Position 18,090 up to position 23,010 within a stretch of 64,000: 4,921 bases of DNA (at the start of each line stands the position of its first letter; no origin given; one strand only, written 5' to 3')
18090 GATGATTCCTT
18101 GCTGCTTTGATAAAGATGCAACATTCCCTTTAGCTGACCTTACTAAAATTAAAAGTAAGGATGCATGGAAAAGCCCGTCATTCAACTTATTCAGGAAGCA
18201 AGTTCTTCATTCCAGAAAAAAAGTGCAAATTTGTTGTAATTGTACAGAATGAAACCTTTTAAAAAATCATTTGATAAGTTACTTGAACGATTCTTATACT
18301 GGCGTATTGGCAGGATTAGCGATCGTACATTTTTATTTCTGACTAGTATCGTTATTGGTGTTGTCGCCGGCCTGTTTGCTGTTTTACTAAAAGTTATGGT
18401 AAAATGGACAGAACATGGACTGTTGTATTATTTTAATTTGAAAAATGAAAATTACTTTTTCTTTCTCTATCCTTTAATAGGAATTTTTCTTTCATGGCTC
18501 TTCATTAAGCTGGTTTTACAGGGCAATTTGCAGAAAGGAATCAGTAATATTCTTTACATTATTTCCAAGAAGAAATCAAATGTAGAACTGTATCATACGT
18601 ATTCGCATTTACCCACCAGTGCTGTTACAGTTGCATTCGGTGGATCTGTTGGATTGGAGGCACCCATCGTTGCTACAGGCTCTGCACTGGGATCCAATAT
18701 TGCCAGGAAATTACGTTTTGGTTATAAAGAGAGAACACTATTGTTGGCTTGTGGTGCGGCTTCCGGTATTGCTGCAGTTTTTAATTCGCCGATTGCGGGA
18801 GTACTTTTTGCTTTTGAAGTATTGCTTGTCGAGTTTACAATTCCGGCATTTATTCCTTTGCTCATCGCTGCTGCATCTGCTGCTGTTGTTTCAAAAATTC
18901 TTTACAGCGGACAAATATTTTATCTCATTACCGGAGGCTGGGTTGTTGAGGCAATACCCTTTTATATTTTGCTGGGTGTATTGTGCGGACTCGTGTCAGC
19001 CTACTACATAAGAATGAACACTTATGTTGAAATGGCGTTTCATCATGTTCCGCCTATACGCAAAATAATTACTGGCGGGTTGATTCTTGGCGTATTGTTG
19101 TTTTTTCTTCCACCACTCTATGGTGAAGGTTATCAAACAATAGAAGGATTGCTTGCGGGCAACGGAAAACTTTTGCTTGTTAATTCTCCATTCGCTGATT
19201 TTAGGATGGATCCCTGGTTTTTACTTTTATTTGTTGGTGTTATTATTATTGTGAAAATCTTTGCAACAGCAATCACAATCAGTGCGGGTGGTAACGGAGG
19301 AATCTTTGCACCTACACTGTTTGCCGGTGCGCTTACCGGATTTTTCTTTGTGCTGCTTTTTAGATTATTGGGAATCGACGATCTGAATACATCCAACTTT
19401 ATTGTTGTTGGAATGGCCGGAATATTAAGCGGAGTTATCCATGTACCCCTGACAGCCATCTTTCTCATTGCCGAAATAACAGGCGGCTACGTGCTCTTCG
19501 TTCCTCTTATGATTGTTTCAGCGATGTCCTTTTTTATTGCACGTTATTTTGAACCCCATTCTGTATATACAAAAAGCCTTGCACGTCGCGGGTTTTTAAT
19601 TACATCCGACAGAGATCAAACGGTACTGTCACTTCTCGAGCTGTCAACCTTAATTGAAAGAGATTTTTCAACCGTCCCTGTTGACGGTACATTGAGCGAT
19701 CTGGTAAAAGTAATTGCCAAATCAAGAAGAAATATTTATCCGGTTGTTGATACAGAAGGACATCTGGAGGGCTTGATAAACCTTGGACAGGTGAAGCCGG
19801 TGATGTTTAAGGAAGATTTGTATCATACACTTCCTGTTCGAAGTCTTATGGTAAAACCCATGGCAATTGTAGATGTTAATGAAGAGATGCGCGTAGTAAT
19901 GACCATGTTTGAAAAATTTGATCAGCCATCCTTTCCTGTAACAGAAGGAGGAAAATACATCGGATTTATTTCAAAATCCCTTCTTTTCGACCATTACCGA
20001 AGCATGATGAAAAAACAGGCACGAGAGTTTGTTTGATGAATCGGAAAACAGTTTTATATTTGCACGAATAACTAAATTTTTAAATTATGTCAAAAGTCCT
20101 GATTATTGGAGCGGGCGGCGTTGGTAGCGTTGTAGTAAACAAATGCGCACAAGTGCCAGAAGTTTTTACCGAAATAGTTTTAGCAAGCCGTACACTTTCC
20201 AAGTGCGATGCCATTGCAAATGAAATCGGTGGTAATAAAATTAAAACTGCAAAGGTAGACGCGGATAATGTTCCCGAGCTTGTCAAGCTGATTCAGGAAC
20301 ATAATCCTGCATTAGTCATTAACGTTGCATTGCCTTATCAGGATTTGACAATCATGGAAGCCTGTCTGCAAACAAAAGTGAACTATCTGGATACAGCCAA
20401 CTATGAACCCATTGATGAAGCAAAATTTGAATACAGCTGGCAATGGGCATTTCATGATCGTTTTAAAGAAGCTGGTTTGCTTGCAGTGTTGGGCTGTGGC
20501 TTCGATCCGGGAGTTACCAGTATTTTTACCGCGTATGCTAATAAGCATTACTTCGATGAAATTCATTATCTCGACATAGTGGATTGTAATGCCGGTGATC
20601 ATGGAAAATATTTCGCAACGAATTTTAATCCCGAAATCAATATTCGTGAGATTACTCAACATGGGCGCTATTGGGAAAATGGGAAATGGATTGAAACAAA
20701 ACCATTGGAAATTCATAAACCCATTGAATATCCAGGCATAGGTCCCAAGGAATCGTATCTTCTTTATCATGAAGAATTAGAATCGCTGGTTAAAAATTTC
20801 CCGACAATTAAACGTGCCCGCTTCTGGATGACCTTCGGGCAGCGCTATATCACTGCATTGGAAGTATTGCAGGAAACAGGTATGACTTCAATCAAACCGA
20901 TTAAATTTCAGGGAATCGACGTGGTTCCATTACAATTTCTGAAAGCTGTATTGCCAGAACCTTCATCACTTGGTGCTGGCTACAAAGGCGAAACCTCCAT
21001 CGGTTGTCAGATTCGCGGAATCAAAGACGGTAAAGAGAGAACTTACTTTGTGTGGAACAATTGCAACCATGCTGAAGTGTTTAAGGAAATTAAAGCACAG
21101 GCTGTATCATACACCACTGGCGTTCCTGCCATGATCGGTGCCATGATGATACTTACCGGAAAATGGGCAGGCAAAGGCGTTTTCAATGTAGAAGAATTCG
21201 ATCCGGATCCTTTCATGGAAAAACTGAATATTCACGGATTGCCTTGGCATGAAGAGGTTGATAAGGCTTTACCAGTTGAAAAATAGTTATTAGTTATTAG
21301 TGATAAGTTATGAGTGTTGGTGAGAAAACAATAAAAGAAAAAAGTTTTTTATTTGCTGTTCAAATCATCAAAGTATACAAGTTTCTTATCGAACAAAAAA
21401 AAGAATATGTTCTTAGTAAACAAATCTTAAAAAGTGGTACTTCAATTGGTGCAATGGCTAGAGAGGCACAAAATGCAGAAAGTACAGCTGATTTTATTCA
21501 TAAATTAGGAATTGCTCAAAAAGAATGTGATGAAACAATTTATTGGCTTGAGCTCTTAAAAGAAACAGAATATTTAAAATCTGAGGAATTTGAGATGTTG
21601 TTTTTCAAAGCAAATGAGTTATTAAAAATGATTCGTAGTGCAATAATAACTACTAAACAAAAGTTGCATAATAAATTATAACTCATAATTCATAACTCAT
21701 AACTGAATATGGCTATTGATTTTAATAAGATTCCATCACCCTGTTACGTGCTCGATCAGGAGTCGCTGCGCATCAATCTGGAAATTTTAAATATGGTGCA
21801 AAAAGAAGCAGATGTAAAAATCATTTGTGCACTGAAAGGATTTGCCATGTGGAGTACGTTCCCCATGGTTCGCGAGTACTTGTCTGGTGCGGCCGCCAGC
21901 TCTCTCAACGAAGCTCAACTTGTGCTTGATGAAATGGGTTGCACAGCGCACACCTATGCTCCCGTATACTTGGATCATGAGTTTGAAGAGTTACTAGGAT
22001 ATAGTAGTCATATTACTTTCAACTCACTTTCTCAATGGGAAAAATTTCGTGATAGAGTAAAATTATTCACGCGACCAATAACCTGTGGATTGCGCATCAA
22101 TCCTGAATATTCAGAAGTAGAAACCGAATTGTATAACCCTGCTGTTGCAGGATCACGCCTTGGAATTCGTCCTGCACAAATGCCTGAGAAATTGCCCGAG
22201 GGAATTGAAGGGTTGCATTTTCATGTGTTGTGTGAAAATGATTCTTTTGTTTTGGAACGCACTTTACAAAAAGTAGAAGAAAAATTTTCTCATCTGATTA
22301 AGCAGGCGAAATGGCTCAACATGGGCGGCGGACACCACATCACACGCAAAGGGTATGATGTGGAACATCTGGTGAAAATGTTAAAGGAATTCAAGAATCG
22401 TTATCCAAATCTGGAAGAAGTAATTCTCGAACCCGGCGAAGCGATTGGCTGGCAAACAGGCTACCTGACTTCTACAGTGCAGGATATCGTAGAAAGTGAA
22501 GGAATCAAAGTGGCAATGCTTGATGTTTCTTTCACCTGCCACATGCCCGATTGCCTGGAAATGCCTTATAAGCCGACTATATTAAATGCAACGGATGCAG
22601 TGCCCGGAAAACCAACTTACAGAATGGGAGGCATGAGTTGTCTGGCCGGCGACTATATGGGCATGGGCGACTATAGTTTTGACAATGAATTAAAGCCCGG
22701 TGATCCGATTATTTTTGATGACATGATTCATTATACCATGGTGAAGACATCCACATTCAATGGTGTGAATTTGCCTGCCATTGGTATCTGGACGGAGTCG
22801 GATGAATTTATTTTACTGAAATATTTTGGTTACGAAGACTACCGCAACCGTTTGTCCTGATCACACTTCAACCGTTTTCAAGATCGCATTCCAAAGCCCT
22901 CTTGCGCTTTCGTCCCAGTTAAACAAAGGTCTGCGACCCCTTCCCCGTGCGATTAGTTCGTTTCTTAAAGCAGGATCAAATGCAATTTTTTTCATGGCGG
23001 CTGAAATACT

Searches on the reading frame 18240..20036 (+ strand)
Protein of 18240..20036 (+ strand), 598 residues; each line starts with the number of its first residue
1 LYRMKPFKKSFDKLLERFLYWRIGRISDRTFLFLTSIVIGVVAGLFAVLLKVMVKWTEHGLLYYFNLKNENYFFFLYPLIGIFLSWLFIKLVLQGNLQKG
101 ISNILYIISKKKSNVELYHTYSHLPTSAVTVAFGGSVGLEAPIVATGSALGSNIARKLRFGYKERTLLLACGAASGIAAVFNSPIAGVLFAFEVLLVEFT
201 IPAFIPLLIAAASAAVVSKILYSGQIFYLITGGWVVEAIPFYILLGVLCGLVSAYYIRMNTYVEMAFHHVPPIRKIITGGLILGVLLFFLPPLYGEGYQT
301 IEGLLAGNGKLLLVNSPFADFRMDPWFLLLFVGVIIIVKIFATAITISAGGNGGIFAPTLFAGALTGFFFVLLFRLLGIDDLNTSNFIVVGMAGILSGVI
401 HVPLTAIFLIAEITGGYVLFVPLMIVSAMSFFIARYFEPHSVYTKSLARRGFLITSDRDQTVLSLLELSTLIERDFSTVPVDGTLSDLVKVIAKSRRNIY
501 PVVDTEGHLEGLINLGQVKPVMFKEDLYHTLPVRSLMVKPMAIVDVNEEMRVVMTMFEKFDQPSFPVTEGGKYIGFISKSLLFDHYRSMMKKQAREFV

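Call 79: search_protein_families(library=pfam, proteins=[window:18240-20036:+], max_evalue=0.00001)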
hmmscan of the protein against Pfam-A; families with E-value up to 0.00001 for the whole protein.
window:18240-20036:+ (598 aa): 2 families
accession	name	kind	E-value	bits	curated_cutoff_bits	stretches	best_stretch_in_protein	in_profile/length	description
PF00654.25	Voltage_CLC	-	1.6e-76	258.2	24.8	1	82-435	2-346/346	Voltage gated chloride channel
PF00571.33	CBS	-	2.4e-10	41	24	0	472-515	5-48/57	CBS domain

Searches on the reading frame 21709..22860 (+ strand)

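Call 33: search_protein_families(library=pfam, proteins=[window:21709-22860:+], max_evalue=0.001)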
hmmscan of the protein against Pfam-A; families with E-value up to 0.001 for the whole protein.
window:21709-22860:+ (383 aa): 1 family
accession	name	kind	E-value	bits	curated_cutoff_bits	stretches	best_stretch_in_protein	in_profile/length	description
PF00278.28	Orn_DAP_Arg_deC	-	2.6e-09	37.7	23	1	13-339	2-94/95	Pyridoxal-dependent decarboxylase, C-terminal sheet domain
